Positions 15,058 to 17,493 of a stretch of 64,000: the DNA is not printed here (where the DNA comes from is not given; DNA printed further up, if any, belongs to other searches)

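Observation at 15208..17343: Family III CoA-transferase fused to a flavin reductase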

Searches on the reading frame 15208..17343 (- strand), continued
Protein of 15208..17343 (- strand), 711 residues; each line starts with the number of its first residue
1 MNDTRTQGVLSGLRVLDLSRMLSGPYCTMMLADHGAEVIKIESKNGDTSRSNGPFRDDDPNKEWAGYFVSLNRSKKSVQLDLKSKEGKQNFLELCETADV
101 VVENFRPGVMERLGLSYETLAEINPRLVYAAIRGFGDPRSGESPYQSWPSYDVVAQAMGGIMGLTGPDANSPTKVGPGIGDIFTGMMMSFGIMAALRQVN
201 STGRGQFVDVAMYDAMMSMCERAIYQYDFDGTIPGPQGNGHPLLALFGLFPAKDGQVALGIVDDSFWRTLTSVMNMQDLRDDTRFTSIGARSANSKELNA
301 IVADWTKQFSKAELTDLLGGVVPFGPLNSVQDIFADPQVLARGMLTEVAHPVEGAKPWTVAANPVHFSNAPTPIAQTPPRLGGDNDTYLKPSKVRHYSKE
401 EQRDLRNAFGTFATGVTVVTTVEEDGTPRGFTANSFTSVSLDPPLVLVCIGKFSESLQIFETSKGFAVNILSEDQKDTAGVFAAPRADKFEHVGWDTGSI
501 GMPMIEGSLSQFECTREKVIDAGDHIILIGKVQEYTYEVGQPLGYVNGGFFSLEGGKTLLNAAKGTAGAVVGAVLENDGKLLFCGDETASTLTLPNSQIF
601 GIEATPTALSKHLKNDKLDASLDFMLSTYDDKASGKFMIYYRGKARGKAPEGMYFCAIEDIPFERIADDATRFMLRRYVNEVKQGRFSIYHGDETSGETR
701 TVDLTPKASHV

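Call 31: find_encoding_contigs(protein=P0003, flank=10000, max_places=2)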
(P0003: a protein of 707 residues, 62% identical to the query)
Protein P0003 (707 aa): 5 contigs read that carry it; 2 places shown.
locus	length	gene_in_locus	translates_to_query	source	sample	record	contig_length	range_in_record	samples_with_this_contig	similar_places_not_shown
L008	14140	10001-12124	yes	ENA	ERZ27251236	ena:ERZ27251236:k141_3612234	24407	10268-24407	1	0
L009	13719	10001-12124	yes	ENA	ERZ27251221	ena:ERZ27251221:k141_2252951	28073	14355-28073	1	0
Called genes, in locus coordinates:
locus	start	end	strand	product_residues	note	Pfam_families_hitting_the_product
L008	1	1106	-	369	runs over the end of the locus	PF01547:SBP_bac_1, PF13416:SBP_bac_8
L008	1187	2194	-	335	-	PF00005:ABC_tran, PF13304:AAA_21 (faint), PF08402:TOBE_2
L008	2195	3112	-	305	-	PF05853:BKACE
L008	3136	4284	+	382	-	PF00165:HTH_AraC (faint), PF01965:DJ-1_PfpI (weak), PF12833:HTH_18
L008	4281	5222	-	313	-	PF02737:3HCDH_N, PF00725:3HCDH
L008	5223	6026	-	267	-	PF00378:ECH_1, PF16113:ECH_2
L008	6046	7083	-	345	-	PF00296:Bac_luciferase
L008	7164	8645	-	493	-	PF00171:Aldedh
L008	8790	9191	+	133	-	PF01042:Ribonuc_L-PSP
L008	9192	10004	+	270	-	PF03096:Ndr, PF12146:Hydrolase_4, PF00561:Abhydrolase_1, PF00975:Thioesterase (faint), PF12697:Abhydrolase_6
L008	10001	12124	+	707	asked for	PF02515:CoA_transf_3, PF01613:Flavin_Reduct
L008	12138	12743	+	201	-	PF06684:AA_synth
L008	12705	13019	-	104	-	-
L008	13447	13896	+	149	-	PF02502:LacAB_rpiB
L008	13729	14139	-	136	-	?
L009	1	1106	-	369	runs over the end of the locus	PF01547:SBP_bac_1, PF13416:SBP_bac_8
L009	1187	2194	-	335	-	PF00005:ABC_tran, PF13304:AAA_21 (faint), PF08402:TOBE_2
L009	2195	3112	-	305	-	PF05853:BKACE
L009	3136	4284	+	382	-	PF00165:HTH_AraC (faint), PF01965:DJ-1_PfpI (weak), PF12833:HTH_18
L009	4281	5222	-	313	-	PF02737:3HCDH_N, PF00725:3HCDH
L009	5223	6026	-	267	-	PF00378:ECH_1, PF16113:ECH_2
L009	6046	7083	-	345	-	PF00296:Bac_luciferase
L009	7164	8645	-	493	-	PF00171:Aldedh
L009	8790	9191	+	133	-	PF01042:Ribonuc_L-PSP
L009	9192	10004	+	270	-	PF03096:Ndr, PF12146:Hydrolase_4, PF00561:Abhydrolase_1, PF00975:Thioesterase (faint), PF12697:Abhydrolase_6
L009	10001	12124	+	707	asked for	PF02515:CoA_transf_3, PF01613:Flavin_Reduct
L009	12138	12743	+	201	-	PF06684:AA_synth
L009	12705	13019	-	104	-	-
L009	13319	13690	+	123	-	-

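Call 32: list_cluster_members(proteins=[P0110, P0001, P0002])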
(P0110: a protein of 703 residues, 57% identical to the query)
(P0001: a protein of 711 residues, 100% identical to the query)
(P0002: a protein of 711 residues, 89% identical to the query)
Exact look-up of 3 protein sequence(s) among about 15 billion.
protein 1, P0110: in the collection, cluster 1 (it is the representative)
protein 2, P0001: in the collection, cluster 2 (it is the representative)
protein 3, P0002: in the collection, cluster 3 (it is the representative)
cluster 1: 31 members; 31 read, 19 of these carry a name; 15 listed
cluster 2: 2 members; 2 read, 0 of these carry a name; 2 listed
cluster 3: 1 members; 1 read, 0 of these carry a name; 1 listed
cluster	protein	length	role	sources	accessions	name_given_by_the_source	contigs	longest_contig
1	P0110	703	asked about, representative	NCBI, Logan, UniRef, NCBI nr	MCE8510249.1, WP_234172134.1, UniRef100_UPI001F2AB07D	CoA transferase [Ruegeria pomeroyi] | CoA transferase n=1 Tax=Ruegeria pomeroyi TaxID=89184 RepID=UPI001F2AB07D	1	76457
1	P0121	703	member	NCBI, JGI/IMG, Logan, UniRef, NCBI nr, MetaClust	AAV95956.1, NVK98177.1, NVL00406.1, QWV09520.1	CoA transferase [Ruegeria pomeroyi] | CaiB/BaiF family protein n=2 Tax=Ruegeria pomeroyi TaxID=89184 RepID=Q5LPY5_RUEPO | status=active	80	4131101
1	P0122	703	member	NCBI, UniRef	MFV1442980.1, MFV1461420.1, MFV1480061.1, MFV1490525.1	CoA transferase [Phaeobacter sp. JH20_30] | CoA transferase n=3 Tax=Phaeobacter TaxID=302485 RepID=UPI003A844064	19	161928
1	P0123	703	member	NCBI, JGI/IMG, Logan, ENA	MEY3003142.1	MAG: hypothetical protein RLZZ491_318 [Pseudomonadota bacterium] | crotonobetainyl-CoA:carnitine CoA-transferase CaiB-like acyl-CoA transferase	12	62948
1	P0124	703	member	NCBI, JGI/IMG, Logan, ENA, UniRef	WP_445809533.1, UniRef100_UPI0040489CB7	CoA transferase [Yoonia sp.] | (E)-2-((N-methylformamido)methylene)succinate hydrolase | CoA transferase n=1 Tax=Yoonia sp. TaxID=2212373 RepID=UPI0040489CB7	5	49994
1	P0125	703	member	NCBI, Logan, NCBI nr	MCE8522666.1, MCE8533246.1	CoA transferase [Ruegeria pomeroyi]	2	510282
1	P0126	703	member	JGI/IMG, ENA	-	crotonobetainyl-CoA:carnitine CoA-transferase CaiB-like acyl-CoA transferase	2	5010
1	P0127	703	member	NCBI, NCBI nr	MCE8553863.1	CoA transferase [Ruegeria pomeroyi]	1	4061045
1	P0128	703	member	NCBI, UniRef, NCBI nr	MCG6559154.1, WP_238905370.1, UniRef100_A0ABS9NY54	CoA transferase [Ruegeria sp. 1NDH52C] | CoA transferase n=1 Tax=Ruegeria alba TaxID=2916756 RepID=A0ABS9NY54_9RHOB | CoA transferase [Ruegeria alba]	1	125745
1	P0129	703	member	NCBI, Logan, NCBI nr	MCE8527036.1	CoA transferase [Ruegeria pomeroyi]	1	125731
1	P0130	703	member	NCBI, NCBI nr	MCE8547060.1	CoA transferase [Ruegeria pomeroyi]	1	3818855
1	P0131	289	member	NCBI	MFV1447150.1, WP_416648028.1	CaiB/BaiF CoA transferase family protein, partial [Phaeobacter sp. JH86b]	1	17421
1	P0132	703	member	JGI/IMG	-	(E)-2-((N-methylformamido)methylene)succinate hydrolase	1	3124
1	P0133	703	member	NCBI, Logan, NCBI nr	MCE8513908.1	CoA transferase [Ruegeria pomeroyi]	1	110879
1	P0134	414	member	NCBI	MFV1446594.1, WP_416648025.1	flavin reductase, partial [Phaeobacter sp. JH86b]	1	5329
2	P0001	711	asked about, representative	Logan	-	-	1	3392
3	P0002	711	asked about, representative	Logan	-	-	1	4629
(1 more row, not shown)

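Call 33: find_encoding_contigs(protein=P0001, flank=10000, max_places=3)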
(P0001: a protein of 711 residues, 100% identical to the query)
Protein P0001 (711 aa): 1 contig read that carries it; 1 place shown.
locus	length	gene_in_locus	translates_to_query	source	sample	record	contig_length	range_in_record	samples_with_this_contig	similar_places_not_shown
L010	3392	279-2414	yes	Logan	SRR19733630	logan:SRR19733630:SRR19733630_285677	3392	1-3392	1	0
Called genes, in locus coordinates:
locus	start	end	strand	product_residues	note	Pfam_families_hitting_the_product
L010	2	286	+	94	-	?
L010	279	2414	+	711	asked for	PF02515:CoA_transf_3, PF01613:Flavin_Reduct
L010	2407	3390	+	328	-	?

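Call 34: find_encoding_contigs(protein=P0002, flank=10000, max_places=3)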
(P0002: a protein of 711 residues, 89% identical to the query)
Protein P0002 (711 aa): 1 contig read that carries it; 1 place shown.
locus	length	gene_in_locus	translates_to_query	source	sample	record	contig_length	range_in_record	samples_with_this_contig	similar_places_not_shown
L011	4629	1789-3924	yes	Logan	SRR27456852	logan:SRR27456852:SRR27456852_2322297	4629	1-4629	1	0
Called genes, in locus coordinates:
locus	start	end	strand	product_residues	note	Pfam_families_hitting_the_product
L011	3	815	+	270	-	?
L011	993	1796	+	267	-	PF03096:Ndr, PF00561:Abhydrolase_1, PF12146:Hydrolase_4, PF12697:Abhydrolase_6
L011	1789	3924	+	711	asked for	PF02515:CoA_transf_3, PF01613:Flavin_Reduct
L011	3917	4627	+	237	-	?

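Call 48: find_encoding_contigs(protein=P0021, flank=10000, max_places=1)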
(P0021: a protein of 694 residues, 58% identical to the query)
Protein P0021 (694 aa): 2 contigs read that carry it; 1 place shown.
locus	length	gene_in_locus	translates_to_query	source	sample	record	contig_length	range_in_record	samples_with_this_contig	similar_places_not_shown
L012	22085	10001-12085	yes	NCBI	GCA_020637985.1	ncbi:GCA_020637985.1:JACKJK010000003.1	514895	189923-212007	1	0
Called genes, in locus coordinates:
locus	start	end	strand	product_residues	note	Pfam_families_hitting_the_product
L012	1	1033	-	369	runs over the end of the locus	PF01547:SBP_bac_1, PF13416:SBP_bac_8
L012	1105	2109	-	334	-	PF00005:ABC_tran, PF08402:TOBE_2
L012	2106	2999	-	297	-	PF05853:BKACE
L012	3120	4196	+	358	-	PF01965:DJ-1_PfpI, PF00165:HTH_AraC (faint), PF12833:HTH_18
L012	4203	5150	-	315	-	PF02737:3HCDH_N, PF00725:3HCDH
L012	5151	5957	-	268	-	PF00378:ECH_1, PF16113:ECH_2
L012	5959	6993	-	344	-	PF00296:Bac_luciferase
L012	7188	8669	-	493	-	PF00171:Aldedh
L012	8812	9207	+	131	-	PF01042:Ribonuc_L-PSP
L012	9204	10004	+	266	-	PF12146:Hydrolase_4, PF00561:Abhydrolase_1, PF12697:Abhydrolase_6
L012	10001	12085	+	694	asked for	PF02515:CoA_transf_3, PF01613:Flavin_Reduct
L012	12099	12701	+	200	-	PF06684:AA_synth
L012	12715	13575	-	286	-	PF00528:BPD_transp_1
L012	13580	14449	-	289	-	PF00528:BPD_transp_1 (weak)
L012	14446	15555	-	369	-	PF00005:ABC_tran, PF08402:TOBE_2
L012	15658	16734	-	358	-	PF01547:SBP_bac_1, PF13416:SBP_bac_8, PF13343:SBP_bac_6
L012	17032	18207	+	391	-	PF13439:Glyco_transf_4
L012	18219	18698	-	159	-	PF25084:LbH_EIF2B, PF25087:GMPPB_C (faint), PF14602:Hexapep_2 (faint), PF00132:Hexapep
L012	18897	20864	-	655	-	PF00724:Oxidored_FMN, PF00070:Pyr_redox (faint), PF00890:FAD_binding_2 (weak), PF03486:HI0933_like (weak), PF07992:Pyr_redox_2, PF12831:FAD_oxidored, PF13450:NAD_binding_8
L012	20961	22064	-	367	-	PF02746:MR_MLE_N, PF13378:MR_MLE_C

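Call 49: find_encoding_contigs(protein=P0035, flank=10000, max_places=1)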
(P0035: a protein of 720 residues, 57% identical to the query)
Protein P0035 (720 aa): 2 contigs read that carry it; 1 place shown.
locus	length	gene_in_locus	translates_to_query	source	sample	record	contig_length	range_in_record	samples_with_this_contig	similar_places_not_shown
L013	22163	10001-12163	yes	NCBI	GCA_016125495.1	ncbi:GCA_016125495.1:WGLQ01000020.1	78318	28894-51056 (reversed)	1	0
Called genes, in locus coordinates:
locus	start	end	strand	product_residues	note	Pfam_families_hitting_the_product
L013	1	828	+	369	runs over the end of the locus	PF01547:SBP_bac_1 (weak), PF13416:SBP_bac_8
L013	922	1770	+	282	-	PF00528:BPD_transp_1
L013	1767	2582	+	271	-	PF00528:BPD_transp_1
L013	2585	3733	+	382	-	PF02771:Acyl-CoA_dh_N, PF02770:Acyl-CoA_dh_M, PF00441:Acyl-CoA_dh_1, PF08028:Acyl-CoA_dh_2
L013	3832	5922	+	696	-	PF02629:CoA_binding (faint), PF13380:CoA_binding_2, PF13607:Succ_CoA_lig, PF13549:ATP-grasp_5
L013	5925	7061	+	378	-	PF00144:Beta-lactamase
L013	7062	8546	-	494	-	PF00171:Aldedh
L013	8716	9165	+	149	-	PF01042:Ribonuc_L-PSP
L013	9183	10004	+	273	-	PF00561:Abhydrolase_1, PF03096:Ndr (weak), PF12146:Hydrolase_4, PF12697:Abhydrolase_6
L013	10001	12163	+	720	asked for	PF02515:CoA_transf_3, PF01613:Flavin_Reduct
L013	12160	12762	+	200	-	PF06684:AA_synth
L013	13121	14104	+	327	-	PF00670:AdoHcyase_NAD (weak), PF02826:2-Hacid_dh_C, PF03446:NAD_binding_2 (weak), PF03807:F420_oxidored, PF07991:KARI_N, PF01450:KARI_C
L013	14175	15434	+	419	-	PF01547:SBP_bac_1, PF13416:SBP_bac_8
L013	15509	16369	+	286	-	PF00528:BPD_transp_1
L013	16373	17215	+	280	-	PF00528:BPD_transp_1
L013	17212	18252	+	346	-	PF00005:ABC_tran, PF13304:AAA_21 (faint), PF08402:TOBE_2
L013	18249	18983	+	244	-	PF00392:GntR, PF13412:HTH_24 (weak), PF07729:FCD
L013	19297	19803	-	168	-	PF09394:Inhibitor_I42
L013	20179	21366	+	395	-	PF02746:MR_MLE_N, PF13378:MR_MLE_C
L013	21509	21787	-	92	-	-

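Call 50: find_encoding_contigs(protein=P0004, flank=10000, max_places=1)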
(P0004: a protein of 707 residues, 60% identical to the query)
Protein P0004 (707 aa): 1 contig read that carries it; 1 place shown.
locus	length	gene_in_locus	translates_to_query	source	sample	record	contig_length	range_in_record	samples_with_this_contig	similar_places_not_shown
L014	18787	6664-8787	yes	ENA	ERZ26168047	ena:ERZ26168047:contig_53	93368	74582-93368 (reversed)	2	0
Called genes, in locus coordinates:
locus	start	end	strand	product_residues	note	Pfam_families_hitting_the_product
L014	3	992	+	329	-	?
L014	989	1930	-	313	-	PF02737:3HCDH_N, PF00725:3HCDH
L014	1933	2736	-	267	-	PF00378:ECH_1, PF16113:ECH_2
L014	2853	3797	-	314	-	PF00296:Bac_luciferase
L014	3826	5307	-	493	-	PF00171:Aldedh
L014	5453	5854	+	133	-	PF01042:Ribonuc_L-PSP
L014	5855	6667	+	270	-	PF12146:Hydrolase_4, PF00561:Abhydrolase_1, PF12697:Abhydrolase_6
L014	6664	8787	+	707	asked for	PF02515:CoA_transf_3, PF01613:Flavin_Reduct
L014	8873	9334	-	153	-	PF13610:DDE_Tnp_IS240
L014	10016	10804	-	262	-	PF00196:GerE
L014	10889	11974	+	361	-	PF02463:SMC_N (faint), PF00005:ABC_tran, PF13304:AAA_21 (weak), PF08402:TOBE_2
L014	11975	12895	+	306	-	PF00528:BPD_transp_1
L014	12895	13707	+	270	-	PF00528:BPD_transp_1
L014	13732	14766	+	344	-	PF01547:SBP_bac_1, PF13531:SBP_bac_11, PF13416:SBP_bac_8, PF13343:SBP_bac_6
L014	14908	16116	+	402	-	PF00202:Aminotran_3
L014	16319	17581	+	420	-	PF01266:DAO (faint), PF01494:FAD_binding_3 (faint), PF03486:HI0933_like (faint), PF07992:Pyr_redox_2, PF13454:NAD_binding_9 (faint), PF13738:Pyr_redox_3, PF00743:FMO-like (weak), PF13434:Lys_Orn_oxgnase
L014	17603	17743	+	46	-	-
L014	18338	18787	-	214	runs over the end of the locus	PF01965:DJ-1_PfpI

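Call 52: predict_structure(alignment_id=A1)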
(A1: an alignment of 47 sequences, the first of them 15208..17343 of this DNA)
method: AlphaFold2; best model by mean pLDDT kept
length: 711 residues; sequences in the alignment: 47
mean_pLDDT: 73.0   pTM: 0.48
mean pLDDT of the five models: 73.0, 72.6, 72.3, 70.4, 66.6
residues with pLDDT >= 90: 138; 70-90: 322; 50-70: 134; < 50: 117
segments of 3 or more residues with pLDDT < 50: 1-6, 66-70, 134-136, 141-179, 212-246, 328-330, 547-549, 551-560, 701-711
pLDDT, mean of each block of 10 residues (from residue 1): 51 84 71 85 70 58 53 76 91 92 78 88 90 56 39 31 35 41 69 83 78 42 34 36 50 76 78 91 86 83 92 81 58 57 71 75 63 75 85 64 78 75 90 77 83 82 91 84 84 89 90 90 86 83 59 45 61 91 90 92 88 92 76 78 89 92 87 85 66 59 34 30
secondary structure, 60 per line:
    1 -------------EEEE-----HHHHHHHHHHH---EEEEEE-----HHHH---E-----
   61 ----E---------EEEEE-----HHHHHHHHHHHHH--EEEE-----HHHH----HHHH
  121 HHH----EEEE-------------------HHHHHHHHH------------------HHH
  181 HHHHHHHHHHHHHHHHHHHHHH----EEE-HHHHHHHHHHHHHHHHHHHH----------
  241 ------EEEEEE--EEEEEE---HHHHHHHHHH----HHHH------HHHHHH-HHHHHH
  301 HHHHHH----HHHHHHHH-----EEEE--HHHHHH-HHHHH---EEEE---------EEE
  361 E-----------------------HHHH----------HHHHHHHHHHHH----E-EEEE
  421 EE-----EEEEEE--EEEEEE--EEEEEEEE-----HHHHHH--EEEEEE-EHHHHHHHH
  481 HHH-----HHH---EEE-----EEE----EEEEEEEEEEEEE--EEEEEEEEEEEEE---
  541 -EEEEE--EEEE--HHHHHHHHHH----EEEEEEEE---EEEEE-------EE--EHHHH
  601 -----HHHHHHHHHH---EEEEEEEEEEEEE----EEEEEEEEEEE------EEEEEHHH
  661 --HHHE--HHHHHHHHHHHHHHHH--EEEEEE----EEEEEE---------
elements in order (helices of 4 or more, strands of 3 or more residues): E14-17 H23-33 E37-42 H48-51 E75-79 H85-97 E100-103 H109-112 H117-123 E128-131 H151-159 H178-202 E207-209 H211-230 E247-252 E255-260 H264-273 H278-281 H288-293 H295-306 H311-318 E324-327 H330-335 H337-341 E345-348 E358-361 H385-388 H399-410 E417-422 E428-433 E436-441 E444-451 H457-462 E465-470 H473-483 E495-497 E503-505 E510-522 E525-537 E542-546 E549-552 H555-564 E569-576 E580-584 H597-600 H606-615 E619-631 E636-646 E653-657 H669-684 E687-692 E697-702

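Call 57: fold_search(model_id=the predicted structure, library=pdb)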
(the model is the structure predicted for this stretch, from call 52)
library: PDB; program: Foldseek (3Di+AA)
matches with E <= 10: 1550; with E <= 0.001: 241
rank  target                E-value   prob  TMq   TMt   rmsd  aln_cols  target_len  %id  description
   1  9br7_A                1.2e-28  1.00  0.40  0.64   8.2       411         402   31  Crystal structure of human succinyl-CoA:glutarate-CoA transferase (SUGCT) in complex with Losartan carboxylic acid (released 2024-08-07)
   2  9br6_B                1.9e-28  1.00  0.39  0.63   8.6       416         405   31  Crystal structure of human succinyl-CoA:glutarate-CoA transferase (SUGCT) (released 2024-08-07)
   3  9br7_B                3.0e-28  1.00  0.40  0.63   8.2       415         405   31  Crystal structure of human succinyl-CoA:glutarate-CoA transferase (SUGCT) in complex with Losartan carboxylic acid (released 2024-08-07)
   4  9br6_A                3.4e-28  1.00  0.39  0.63   8.4       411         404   32  Crystal structure of human succinyl-CoA:glutarate-CoA transferase (SUGCT) (released 2024-08-07)
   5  9br7_C                5.5e-28  1.00  0.39  0.63   8.4       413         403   31  Crystal structure of human succinyl-CoA:glutarate-CoA transferase (SUGCT) in complex with Losartan carboxylic acid (released 2024-08-07)
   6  4hl6_D                3.0e-27  1.00  0.37  0.64   7.2       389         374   35  YfdE from Escherichia coli (released 2013-05-22)
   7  3rh7_A                3.9e-27  1.00  0.21  0.50  13.3       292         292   38  Crystal structure of a putative oxidoreductase (SMa0793) from Sinorhizobium meliloti 1021 at 3.00 A resolution (released 2011-06-08)
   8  3rh7_E                6.9e-27  1.00  0.21  0.51  13.3       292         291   38  Crystal structure of a putative oxidoreductase (SMa0793) from Sinorhizobium meliloti 1021 at 3.00 A resolution (released 2011-06-08)
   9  9zav_A                8.6e-27  1.00  0.38  0.60   8.6       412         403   33  Crystal structure of Formyl-coenzyme A transferase from Brucella melitensis in complex with succinate (released 2025-12-03)
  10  10ui_D                1.2e-26  1.00  0.37  0.60   8.5       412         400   33  Crystal structure of Formyl-coenzyme A transferase from Brucella melitensis in complex with Zinc (released 2026-02-18)
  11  3rh7_B                2.4e-26  1.00  0.21  0.51  13.1       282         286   40  Crystal structure of a putative oxidoreductase (SMa0793) from Sinorhizobium meliloti 1021 at 3.00 A resolution (released 2011-06-08)
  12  4hl6_A                2.8e-26  1.00  0.37  0.63   7.3       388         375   35  YfdE from Escherichia coli (released 2013-05-22)
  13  9zav_B                3.7e-26  1.00  0.38  0.60   8.5       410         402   33  Crystal structure of Formyl-coenzyme A transferase from Brucella melitensis in complex with succinate (released 2025-12-03)
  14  1pt5_A                7.2e-26  1.00  0.38  0.59   8.8       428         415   29  Crystal structure of gene yfdW of E. coli (released 2003-09-09)
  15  3ubm_C                1.0e-25  1.00  0.38  0.58   9.0       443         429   29  Formyl-CoA:oxalate CoA-transferase from Acetobacter aceti (released 2012-03-21)
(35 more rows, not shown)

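Call 86: find_encoding_contigs(protein=P0107, flank=10000, max_places=1)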
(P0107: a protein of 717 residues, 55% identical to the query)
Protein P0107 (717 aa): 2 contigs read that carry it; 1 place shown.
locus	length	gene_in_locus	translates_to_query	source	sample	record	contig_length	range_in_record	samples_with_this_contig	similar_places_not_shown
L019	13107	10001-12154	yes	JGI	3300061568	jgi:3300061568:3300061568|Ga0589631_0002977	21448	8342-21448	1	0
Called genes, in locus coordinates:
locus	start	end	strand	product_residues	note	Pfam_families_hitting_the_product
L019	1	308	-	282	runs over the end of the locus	PF00528:BPD_transp_1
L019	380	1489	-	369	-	PF01547:SBP_bac_1, PF13416:SBP_bac_8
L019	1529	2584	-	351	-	PF02463:SMC_N (faint), PF00005:ABC_tran, PF13304:AAA_21 (faint), PF08402:TOBE_2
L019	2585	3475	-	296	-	PF05853:BKACE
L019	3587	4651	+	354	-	PF01965:DJ-1_PfpI, PF12833:HTH_18, PF00165:HTH_AraC (weak)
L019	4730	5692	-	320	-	PF02737:3HCDH_N, PF00725:3HCDH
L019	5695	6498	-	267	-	PF00378:ECH_1, PF16113:ECH_2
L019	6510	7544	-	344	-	PF00296:Bac_luciferase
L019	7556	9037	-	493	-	PF00171:Aldedh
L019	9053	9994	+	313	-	PF03096:Ndr (faint), PF00561:Abhydrolase_1, PF02089:Palm_thioest (weak), PF12146:Hydrolase_4, PF12697:Abhydrolase_6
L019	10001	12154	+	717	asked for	PF02515:CoA_transf_3, PF01613:Flavin_Reduct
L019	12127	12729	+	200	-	PF06684:AA_synth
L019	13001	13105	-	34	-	?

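Call 87: find_encoding_contigs(protein=P0083, flank=10000, max_places=1)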
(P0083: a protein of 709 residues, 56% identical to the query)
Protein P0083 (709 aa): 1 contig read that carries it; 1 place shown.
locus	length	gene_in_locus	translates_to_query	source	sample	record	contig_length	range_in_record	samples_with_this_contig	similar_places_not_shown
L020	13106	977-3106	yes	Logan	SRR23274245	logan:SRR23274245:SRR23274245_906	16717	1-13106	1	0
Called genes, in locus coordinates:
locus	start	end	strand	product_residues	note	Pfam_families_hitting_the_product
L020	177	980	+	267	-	PF12146:Hydrolase_4, PF00561:Abhydrolase_1, PF12697:Abhydrolase_6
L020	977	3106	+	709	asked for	PF02515:CoA_transf_3, PF01613:Flavin_Reduct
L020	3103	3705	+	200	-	PF06684:AA_synth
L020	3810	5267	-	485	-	PF00070:Pyr_redox (faint), PF01266:DAO (faint), PF07992:Pyr_redox_2, PF13454:NAD_binding_9, PF13738:Pyr_redox_3, PF13434:Lys_Orn_oxgnase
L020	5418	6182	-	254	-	PF00005:ABC_tran, PF02463:SMC_N (weak), PF13304:AAA_21 (faint)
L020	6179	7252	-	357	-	PF02653:BPD_transp_2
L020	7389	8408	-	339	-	PF00532:Peripla_BP_1, PF13407:Peripla_BP_4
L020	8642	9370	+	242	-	PF13559:DUF4129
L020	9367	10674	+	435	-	-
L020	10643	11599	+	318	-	PF20030:bpMoxR, PF01078:Mg_chelatase (faint), PF07726:AAA_3, PF07728:AAA_5, PF00004:AAA (weak), PF17863:AAA_lid_2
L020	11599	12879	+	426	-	PF01882:DUF58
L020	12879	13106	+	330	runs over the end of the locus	PF28475:DUF8413, PF01944:SpoIIM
